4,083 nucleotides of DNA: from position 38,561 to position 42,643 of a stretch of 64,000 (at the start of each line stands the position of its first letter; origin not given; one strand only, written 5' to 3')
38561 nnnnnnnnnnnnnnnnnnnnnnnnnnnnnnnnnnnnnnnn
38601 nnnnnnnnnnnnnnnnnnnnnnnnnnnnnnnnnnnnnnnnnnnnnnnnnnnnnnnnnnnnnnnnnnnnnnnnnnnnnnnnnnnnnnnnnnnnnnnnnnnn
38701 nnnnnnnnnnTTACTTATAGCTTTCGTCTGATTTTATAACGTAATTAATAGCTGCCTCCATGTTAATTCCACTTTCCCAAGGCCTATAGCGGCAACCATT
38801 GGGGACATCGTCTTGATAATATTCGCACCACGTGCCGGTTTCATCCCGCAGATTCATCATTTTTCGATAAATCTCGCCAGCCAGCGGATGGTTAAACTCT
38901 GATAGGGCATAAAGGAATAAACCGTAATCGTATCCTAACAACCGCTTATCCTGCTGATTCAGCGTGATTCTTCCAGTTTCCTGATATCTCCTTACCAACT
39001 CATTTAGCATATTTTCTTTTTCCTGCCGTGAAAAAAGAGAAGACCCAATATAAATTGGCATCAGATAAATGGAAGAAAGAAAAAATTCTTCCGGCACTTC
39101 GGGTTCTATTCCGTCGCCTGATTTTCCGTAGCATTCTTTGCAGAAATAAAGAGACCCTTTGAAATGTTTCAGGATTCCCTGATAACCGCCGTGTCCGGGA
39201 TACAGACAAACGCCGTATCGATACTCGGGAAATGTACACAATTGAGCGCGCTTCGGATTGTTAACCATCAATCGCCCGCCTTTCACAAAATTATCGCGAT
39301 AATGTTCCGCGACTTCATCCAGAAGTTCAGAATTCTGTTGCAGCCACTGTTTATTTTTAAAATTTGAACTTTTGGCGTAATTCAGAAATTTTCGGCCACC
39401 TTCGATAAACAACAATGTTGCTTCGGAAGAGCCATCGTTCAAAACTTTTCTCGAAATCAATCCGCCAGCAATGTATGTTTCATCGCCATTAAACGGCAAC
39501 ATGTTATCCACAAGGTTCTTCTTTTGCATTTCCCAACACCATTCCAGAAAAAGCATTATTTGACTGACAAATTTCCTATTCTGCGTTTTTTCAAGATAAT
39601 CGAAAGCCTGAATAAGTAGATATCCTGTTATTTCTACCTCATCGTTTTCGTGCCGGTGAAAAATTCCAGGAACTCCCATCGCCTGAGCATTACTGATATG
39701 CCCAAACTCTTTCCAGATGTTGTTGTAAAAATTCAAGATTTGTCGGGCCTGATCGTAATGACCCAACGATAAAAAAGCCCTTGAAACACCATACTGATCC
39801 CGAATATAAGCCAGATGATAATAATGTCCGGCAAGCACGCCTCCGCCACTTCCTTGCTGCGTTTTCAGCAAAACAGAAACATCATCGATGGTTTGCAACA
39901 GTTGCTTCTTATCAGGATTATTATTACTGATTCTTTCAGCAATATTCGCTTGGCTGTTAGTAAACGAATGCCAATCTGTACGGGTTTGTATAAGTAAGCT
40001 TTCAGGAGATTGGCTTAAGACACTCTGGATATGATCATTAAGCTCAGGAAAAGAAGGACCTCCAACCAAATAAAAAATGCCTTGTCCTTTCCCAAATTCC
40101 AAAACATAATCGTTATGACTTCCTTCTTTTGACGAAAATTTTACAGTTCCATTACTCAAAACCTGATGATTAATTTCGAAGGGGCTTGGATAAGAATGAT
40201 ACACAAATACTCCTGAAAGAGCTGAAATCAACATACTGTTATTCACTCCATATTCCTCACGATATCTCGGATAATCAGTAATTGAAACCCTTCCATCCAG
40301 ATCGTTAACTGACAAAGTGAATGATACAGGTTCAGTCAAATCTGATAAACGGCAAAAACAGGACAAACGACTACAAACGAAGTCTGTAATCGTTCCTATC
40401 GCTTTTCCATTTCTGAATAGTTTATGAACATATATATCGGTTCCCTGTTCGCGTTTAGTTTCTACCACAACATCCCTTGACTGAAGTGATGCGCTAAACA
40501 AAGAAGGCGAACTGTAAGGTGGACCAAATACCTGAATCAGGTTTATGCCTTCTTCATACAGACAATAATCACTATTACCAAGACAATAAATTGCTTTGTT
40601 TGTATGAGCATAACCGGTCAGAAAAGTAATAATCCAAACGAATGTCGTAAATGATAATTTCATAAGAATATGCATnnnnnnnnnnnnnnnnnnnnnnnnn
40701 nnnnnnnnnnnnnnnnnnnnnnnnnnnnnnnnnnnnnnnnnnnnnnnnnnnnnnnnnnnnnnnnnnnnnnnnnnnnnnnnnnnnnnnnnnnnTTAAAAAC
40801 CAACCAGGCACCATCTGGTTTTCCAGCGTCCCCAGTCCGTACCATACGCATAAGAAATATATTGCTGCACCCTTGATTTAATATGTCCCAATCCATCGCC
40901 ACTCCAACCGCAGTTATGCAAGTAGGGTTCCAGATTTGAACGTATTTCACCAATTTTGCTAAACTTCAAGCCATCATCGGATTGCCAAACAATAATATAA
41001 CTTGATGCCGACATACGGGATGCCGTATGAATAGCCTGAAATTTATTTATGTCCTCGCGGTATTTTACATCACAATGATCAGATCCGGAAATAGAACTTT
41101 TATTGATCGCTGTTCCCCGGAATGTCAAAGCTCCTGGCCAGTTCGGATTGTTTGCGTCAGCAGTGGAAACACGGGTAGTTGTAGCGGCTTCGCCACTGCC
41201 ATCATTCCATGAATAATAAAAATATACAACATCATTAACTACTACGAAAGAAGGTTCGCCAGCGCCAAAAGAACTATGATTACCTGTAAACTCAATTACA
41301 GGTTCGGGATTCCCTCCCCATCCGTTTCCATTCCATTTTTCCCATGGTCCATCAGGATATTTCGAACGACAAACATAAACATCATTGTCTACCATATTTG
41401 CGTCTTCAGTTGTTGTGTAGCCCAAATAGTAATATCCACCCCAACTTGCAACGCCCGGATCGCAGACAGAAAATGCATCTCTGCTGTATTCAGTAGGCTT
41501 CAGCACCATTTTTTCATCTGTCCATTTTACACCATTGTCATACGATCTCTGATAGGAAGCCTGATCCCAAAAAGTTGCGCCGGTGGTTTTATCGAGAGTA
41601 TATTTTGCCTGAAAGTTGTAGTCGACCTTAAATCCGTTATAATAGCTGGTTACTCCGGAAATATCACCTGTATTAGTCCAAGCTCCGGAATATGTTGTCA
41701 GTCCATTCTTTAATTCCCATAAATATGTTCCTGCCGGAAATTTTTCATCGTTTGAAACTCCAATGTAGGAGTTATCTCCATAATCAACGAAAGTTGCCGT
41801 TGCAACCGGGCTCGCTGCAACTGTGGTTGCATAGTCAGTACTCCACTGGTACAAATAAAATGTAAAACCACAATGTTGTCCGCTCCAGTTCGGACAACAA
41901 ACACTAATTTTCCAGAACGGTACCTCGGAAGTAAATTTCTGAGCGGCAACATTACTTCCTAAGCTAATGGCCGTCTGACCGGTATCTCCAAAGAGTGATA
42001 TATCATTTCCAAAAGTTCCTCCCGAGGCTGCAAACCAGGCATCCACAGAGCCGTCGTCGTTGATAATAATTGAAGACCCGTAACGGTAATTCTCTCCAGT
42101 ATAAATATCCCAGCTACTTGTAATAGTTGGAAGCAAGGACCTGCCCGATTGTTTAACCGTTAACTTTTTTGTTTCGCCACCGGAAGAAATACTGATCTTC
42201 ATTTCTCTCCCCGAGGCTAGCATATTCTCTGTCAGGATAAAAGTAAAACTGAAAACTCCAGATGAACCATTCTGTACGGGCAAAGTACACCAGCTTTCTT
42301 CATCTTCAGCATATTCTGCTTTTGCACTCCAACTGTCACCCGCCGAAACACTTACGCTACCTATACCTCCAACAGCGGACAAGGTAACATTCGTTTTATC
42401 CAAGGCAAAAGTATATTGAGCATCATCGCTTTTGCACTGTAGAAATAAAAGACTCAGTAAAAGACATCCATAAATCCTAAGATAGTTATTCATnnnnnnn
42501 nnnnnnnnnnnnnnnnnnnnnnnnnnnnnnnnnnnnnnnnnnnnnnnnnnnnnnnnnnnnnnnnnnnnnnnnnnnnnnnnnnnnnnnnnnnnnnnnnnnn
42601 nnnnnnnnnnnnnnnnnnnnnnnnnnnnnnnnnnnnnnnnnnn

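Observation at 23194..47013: Three GH99/71-like paralogs lacking the second catalytic Glu, each with a different architecture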

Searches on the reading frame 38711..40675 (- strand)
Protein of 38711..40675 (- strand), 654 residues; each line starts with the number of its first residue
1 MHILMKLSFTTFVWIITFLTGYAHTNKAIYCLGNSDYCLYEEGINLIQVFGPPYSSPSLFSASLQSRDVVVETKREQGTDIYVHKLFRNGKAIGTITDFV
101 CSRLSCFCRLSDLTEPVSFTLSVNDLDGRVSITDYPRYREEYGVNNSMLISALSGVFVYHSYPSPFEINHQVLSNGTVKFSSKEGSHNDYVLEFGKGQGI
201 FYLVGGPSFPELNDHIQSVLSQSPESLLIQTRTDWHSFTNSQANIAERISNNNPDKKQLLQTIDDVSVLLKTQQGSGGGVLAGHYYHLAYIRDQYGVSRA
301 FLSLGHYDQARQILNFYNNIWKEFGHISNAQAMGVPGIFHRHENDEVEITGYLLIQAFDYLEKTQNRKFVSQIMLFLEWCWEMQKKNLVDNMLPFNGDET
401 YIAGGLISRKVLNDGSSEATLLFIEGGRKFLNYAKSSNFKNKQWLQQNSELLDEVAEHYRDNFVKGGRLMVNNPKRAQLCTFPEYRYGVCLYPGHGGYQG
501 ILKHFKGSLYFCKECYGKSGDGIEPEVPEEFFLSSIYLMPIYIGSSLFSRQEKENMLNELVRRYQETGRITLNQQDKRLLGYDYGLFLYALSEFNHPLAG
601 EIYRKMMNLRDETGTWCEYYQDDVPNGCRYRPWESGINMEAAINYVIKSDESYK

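Call 11: search_protein_families(library=pfam, proteins=[window:38711-40675:-], max_evalue=0.01)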
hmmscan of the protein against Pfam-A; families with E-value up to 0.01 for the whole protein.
window:38711-40675:- (654 aa): 0 families

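Call 73: search_solved_structures(query=window:38711-40675:-, max_evalue=0.1)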
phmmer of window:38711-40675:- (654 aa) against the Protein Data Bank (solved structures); distinct sequences matched with E-value up to 0.1: 0.

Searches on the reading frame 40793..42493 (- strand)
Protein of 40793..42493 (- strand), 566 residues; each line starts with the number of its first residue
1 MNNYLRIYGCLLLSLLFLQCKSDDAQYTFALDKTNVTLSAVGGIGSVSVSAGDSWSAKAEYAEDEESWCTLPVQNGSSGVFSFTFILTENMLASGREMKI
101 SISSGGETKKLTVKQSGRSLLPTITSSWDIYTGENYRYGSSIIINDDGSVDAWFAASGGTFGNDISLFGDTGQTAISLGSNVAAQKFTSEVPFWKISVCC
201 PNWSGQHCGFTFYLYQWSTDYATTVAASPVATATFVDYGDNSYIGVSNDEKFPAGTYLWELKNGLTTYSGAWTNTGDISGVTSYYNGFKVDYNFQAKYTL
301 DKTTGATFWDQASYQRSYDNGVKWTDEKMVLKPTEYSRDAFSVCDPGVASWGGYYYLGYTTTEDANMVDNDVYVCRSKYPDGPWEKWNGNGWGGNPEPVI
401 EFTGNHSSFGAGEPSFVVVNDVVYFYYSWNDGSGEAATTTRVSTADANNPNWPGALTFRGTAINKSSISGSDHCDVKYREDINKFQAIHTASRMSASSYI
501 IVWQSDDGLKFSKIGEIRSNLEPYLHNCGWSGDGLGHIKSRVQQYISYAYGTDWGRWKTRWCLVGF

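Call 11: search_protein_families(library=pfam, proteins=[window:40793-42493:-], max_evalue=0.01)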
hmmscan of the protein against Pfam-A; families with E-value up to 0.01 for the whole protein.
window:40793-42493:- (566 aa): 2 families
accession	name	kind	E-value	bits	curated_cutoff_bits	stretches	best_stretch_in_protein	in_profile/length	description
PF13004.13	BACON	-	7.4e-08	32.7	25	1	62-115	5-60/61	Putative binding domain, N-terminal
PF04041.19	Glyco_hydro_130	-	0.00013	21.5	26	1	314-366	71-122/320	beta-1,4-mannooligosaccharide phosphorylase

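Call 75: search_solved_structures(query=window:40793-42493:-, max_evalue=0.1)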
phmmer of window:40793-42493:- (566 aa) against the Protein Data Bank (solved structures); distinct sequences matched with E-value up to 0.1: 1.
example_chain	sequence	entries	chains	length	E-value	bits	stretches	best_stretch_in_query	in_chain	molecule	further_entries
4u6b_A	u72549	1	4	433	0.082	15.2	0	297-427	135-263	Conserved hypothetical lipoprotein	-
